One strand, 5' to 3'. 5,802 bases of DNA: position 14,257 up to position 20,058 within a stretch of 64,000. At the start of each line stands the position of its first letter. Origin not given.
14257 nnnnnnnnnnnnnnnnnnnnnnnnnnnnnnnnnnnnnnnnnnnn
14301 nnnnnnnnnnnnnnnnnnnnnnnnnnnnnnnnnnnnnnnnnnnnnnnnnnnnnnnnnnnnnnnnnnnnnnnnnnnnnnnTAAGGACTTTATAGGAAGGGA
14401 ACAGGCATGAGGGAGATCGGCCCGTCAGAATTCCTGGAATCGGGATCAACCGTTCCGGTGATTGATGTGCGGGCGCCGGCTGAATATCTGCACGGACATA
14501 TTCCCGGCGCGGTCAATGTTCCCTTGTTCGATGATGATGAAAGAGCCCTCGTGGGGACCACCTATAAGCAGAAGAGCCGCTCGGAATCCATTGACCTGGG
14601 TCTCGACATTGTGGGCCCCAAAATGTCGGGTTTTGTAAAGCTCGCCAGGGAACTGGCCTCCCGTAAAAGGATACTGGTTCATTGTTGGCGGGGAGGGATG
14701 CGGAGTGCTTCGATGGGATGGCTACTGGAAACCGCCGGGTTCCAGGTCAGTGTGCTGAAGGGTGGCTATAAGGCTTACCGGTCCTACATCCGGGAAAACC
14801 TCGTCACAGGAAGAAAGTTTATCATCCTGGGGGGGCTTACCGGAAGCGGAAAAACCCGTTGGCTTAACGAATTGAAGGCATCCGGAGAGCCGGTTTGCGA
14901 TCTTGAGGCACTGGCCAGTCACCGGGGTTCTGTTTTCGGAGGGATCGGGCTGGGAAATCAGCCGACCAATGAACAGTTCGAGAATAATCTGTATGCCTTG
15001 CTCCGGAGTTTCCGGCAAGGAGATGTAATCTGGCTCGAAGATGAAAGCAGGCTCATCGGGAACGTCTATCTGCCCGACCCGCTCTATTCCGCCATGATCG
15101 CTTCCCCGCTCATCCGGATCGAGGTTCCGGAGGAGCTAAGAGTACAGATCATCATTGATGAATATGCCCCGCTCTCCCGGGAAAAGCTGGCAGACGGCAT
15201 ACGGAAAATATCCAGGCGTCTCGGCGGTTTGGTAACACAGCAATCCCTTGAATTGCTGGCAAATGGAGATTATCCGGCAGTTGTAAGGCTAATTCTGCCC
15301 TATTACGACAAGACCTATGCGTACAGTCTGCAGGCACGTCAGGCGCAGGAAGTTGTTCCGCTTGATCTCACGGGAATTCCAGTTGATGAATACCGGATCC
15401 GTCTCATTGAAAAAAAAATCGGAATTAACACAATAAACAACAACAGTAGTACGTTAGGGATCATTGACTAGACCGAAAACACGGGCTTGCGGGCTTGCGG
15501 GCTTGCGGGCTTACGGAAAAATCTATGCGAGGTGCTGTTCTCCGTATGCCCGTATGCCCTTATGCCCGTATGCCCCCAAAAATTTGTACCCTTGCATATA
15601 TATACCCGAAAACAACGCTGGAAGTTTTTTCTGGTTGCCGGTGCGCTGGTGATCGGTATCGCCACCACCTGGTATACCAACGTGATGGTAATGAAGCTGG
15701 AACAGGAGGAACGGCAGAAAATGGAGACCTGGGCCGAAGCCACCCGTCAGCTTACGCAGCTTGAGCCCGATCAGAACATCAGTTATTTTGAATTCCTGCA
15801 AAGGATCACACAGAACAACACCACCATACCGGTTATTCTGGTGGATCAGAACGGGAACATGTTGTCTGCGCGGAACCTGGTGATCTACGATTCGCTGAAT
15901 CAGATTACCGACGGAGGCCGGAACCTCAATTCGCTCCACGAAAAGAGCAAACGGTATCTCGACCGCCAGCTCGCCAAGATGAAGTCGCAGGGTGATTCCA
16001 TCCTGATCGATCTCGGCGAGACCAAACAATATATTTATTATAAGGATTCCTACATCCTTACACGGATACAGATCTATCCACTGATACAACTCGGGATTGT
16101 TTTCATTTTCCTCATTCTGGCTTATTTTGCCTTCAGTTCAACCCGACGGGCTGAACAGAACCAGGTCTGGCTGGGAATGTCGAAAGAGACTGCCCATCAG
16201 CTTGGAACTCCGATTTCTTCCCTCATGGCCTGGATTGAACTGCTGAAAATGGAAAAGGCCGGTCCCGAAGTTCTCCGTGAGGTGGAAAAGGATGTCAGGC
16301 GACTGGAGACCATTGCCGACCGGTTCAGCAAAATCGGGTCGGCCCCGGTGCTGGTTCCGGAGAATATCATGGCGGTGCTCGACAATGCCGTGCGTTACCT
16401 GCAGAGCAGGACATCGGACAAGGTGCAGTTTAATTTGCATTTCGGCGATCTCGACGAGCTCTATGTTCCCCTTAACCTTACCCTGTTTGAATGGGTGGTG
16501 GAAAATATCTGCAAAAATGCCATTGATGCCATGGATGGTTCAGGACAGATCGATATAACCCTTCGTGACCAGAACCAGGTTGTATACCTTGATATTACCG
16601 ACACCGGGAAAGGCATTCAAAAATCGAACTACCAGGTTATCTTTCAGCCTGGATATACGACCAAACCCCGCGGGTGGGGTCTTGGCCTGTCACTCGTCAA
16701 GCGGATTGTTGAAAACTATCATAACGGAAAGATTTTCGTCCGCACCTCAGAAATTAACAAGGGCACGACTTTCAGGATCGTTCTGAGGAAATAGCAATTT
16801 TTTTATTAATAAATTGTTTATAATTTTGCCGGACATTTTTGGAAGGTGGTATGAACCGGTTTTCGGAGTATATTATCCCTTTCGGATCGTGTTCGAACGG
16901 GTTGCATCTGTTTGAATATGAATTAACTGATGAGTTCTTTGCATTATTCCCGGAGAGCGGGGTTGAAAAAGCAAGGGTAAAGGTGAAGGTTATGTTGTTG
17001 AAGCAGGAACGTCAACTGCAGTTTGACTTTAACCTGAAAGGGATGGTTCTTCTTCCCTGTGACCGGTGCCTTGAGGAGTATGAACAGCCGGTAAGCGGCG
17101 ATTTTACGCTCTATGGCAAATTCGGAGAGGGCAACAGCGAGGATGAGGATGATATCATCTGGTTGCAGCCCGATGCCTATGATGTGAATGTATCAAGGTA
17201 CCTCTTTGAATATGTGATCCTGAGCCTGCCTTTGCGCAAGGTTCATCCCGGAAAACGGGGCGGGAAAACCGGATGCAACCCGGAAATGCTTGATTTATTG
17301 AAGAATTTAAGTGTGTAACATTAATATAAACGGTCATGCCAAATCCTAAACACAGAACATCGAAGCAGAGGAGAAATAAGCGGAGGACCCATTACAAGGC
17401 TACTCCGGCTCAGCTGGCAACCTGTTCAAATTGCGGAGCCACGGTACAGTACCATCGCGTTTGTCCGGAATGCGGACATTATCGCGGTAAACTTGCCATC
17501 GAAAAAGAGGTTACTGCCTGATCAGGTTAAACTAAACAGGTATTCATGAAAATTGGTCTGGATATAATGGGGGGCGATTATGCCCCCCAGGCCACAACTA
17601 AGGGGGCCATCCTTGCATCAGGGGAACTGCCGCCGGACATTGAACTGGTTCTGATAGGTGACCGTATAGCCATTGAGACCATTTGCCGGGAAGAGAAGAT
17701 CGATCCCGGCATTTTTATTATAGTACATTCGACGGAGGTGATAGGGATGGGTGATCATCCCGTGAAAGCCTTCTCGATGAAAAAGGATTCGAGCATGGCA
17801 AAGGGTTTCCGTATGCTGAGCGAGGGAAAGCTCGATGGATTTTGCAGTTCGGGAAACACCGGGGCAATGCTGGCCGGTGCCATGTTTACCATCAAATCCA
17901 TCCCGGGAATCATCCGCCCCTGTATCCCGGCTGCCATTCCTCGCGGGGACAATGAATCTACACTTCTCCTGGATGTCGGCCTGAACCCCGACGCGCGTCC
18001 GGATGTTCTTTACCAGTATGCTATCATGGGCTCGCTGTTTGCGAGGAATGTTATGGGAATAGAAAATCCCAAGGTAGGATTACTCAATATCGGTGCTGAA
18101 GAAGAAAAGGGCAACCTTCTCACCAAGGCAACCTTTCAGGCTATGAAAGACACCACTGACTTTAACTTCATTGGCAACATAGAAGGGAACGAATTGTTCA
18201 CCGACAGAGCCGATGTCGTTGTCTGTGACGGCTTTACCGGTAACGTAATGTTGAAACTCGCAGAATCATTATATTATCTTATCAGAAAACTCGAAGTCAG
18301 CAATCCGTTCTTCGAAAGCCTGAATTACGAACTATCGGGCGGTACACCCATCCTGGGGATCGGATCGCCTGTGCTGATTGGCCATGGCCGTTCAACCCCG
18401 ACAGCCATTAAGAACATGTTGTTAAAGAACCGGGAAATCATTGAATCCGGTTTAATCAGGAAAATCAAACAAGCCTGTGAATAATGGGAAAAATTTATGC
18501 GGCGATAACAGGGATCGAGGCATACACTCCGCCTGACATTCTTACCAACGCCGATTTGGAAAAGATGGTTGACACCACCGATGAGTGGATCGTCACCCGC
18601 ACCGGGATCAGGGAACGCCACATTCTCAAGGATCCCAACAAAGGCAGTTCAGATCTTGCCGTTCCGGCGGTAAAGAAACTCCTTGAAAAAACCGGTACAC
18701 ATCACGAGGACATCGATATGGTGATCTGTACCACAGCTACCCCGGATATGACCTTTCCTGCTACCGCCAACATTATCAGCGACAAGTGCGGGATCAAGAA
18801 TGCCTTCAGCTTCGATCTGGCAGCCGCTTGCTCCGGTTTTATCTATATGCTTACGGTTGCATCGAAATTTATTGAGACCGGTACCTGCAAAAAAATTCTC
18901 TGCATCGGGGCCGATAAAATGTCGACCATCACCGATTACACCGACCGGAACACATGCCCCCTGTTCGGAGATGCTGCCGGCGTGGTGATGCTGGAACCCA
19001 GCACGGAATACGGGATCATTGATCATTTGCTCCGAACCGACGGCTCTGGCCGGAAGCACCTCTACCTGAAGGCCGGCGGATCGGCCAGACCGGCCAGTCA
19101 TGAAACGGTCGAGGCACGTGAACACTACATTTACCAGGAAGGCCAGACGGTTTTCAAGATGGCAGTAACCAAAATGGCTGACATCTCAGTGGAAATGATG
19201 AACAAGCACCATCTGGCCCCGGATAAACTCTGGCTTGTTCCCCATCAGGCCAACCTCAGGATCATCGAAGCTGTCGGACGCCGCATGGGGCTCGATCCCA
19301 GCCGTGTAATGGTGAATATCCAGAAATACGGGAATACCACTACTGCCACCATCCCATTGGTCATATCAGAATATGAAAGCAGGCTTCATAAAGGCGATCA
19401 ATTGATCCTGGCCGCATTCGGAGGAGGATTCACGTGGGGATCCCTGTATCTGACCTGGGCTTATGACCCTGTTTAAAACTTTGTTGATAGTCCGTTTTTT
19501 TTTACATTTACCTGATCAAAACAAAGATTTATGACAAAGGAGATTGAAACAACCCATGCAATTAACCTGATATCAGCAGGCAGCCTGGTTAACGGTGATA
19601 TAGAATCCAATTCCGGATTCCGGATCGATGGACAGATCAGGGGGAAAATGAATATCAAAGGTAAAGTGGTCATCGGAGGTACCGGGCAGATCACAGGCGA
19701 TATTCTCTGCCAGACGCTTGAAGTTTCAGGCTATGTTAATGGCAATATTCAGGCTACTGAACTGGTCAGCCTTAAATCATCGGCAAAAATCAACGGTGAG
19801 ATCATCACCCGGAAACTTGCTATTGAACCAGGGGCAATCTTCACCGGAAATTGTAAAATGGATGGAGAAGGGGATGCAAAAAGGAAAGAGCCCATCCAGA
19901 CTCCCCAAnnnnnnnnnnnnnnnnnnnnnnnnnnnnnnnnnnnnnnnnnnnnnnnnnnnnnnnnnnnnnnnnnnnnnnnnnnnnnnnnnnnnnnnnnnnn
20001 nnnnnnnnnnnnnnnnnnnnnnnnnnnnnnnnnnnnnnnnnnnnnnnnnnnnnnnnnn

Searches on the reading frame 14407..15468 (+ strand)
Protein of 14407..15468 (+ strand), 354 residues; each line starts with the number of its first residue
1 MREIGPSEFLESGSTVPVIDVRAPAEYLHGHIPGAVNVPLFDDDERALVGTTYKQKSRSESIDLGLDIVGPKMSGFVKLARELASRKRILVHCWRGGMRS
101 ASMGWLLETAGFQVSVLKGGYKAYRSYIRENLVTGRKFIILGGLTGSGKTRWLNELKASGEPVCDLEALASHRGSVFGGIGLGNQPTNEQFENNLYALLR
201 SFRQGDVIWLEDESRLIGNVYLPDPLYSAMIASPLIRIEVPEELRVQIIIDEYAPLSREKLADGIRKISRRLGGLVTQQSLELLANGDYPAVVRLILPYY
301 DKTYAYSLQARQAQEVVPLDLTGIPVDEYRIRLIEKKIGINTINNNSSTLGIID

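Call 23: search_protein_families(library=pfam, proteins=[window:14407-15468:+], max_evalue=0.01)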
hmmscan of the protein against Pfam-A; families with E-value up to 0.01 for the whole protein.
window:14407-15468:+ (354 aa): 2 families
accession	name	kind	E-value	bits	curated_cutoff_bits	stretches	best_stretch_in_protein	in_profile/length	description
PF00581.25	Rhodanese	-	1.8e-15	57.6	22.2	1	10-125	9-100/102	Rhodanese-like domain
PF00782.25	DSPc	-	0.0048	17.2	33.5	1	83-131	70-120/133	Dual specificity phosphatase, catalytic domain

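Call 41: search_protein_families(library=ncbifam, proteins=[window:14407-15468:+], max_evalue=0.00001)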
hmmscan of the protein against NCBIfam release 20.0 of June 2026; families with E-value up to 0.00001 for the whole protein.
window:14407-15468:+ (354 aa): 8 families
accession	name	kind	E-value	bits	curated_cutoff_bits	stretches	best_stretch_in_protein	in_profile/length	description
NF008750.0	PRK11784.1-2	equivalog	3.4e-109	365.1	241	1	14-319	14-324/346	tRNA 2-selenouridine(34) synthase MnmH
TIGR03167.1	tRNA_sel_U_synt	equivalog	1.8e-104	349.5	219.75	1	16-315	3-309/311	tRNA 2-selenouridine(34) synthase MnmH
NF008752.0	PRK11784.1-4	equivalog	3.6e-79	266.1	266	1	17-314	20-324/357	tRNA 2-selenouridine(34) synthase MnmH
NF008751.0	PRK11784.1-3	equivalog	9.3e-64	215.9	361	1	15-260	17-264/367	tRNA 2-selenouridine(34) synthase MnmH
NF008749.0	PRK11784.1-1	equivalog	1.3e-48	166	548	1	15-254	17-258/364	tRNA 2-selenouridine(34) synthase MnmH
TIGR04568.1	arch_SelU_Nterm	equivalog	4.7e-28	98.5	200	1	14-125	102-213/215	selenouridine synthase SelU-like subunit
TIGR04569.1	arch_SelU_Cterm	equivalog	5.2e-08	33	180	1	141-259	6-126/217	selenouridine synthase SelU-like subunit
NF005646.0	PRK07411.1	equivalog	3.5e-07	29.7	633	0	77-128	333-383/390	molybdopterin-synthase adenylyltransferase MoeB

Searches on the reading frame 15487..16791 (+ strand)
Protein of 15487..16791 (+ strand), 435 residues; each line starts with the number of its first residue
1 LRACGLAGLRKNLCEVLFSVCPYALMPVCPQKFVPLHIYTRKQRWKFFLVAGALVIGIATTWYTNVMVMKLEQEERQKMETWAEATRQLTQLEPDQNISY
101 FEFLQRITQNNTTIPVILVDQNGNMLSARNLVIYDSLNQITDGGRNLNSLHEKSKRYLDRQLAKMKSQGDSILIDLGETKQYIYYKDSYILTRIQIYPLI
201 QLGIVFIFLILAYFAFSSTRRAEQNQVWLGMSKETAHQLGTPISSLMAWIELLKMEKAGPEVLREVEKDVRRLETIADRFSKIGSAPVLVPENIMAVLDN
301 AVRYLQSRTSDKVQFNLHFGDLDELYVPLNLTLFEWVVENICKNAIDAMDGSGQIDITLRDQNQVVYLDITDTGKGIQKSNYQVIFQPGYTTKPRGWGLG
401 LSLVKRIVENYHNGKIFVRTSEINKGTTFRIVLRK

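Call 23: search_protein_families(library=pfam, proteins=[window:15487-16791:+], max_evalue=0.01)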
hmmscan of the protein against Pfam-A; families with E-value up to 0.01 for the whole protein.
window:15487-16791:+ (435 aa): 4 families
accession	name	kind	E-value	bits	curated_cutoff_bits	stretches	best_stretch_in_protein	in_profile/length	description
PF02518.31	HATPase_c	-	2.4e-22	79.9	26.4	1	335-434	7-108/111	Histidine kinase-, DNA gyrase B-, and HSP90-like ATPase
PF14501.12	HATPase_c_5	-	5e-06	26.8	22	1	337-416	9-86/102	GHKL domain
PF00512.31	HisKA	-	0.00014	22.3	26.9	1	235-281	9-61/66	His Kinase A (phospho-acceptor) domain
PF13589.12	HATPase_c_3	-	0.00044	20.7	25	1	334-390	3-58/137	Histidine kinase-, DNA gyrase B-, and HSP90-like ATPase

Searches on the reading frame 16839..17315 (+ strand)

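Call 33: search_protein_families(library=pfam, proteins=[window:16839-17315:+], max_evalue=0.001)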
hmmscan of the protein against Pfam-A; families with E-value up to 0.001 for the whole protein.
window:16839-17315:+ (159 aa): 1 family
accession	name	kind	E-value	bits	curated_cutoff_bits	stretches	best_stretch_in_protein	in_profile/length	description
PF02620.22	YceD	-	1.6e-14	54.4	33.2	1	63-146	2-89/119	Large ribosomal RNA subunit accumulation protein YceD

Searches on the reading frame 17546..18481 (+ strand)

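Call 33: search_protein_families(library=pfam, proteins=[window:17546-18481:+], max_evalue=0.001)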
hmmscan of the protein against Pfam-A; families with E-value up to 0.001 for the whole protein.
window:17546-18481:+ (312 aa): 1 family
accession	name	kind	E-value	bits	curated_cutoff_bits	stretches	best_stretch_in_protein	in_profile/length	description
PF02504.20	FA_synthesis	-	1.4e-82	277.8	29.1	1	1-304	1-322/324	Fatty acid synthesis protein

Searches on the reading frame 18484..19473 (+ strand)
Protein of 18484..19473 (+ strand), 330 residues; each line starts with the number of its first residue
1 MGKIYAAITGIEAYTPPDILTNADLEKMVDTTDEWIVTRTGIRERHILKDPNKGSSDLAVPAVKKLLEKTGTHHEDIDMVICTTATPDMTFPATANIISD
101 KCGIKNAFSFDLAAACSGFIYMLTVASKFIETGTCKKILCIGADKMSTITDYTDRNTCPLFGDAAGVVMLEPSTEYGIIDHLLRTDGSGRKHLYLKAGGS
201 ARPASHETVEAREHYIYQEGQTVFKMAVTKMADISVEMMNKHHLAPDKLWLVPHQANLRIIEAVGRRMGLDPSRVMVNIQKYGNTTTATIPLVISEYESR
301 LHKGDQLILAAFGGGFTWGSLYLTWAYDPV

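Call 33: search_protein_families(library=pfam, proteins=[window:18484-19473:+], max_evalue=0.001)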
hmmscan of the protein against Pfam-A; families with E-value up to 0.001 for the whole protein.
window:18484-19473:+ (330 aa): 3 families
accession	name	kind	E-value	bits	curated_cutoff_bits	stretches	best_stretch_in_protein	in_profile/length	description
PF08541.16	ACP_syn_III_C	-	1.1e-28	99.7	26.6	1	243-325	5-90/90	3-Oxoacyl-[acyl-carrier-protein (ACP)] synthase III C terminal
PF08545.16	ACP_syn_III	-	5.8e-28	97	24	1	110-187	1-80/80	3-Oxoacyl-[acyl-carrier-protein (ACP)] synthase III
PF00108.29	Thiolase_N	-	2.8e-06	27.3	26.4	1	53-155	21-124/260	Thiolase, N-terminal domain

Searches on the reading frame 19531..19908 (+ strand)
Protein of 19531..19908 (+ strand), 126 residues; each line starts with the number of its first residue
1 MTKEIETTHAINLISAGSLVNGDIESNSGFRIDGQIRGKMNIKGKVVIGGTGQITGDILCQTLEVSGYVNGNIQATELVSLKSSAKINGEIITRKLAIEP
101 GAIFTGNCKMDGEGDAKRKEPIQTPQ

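Call 22: search_protein_families(library=pfam, proteins=[window:19531-19908:+], max_evalue=0.01)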
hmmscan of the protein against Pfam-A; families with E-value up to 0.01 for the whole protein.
window:19531-19908:+ (126 aa): 1 family
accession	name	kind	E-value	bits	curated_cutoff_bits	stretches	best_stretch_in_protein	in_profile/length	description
PF04519.19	Bactofilin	-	4.2e-28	97.9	27.9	1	13-109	2-98/98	Polymer-forming cytoskeletal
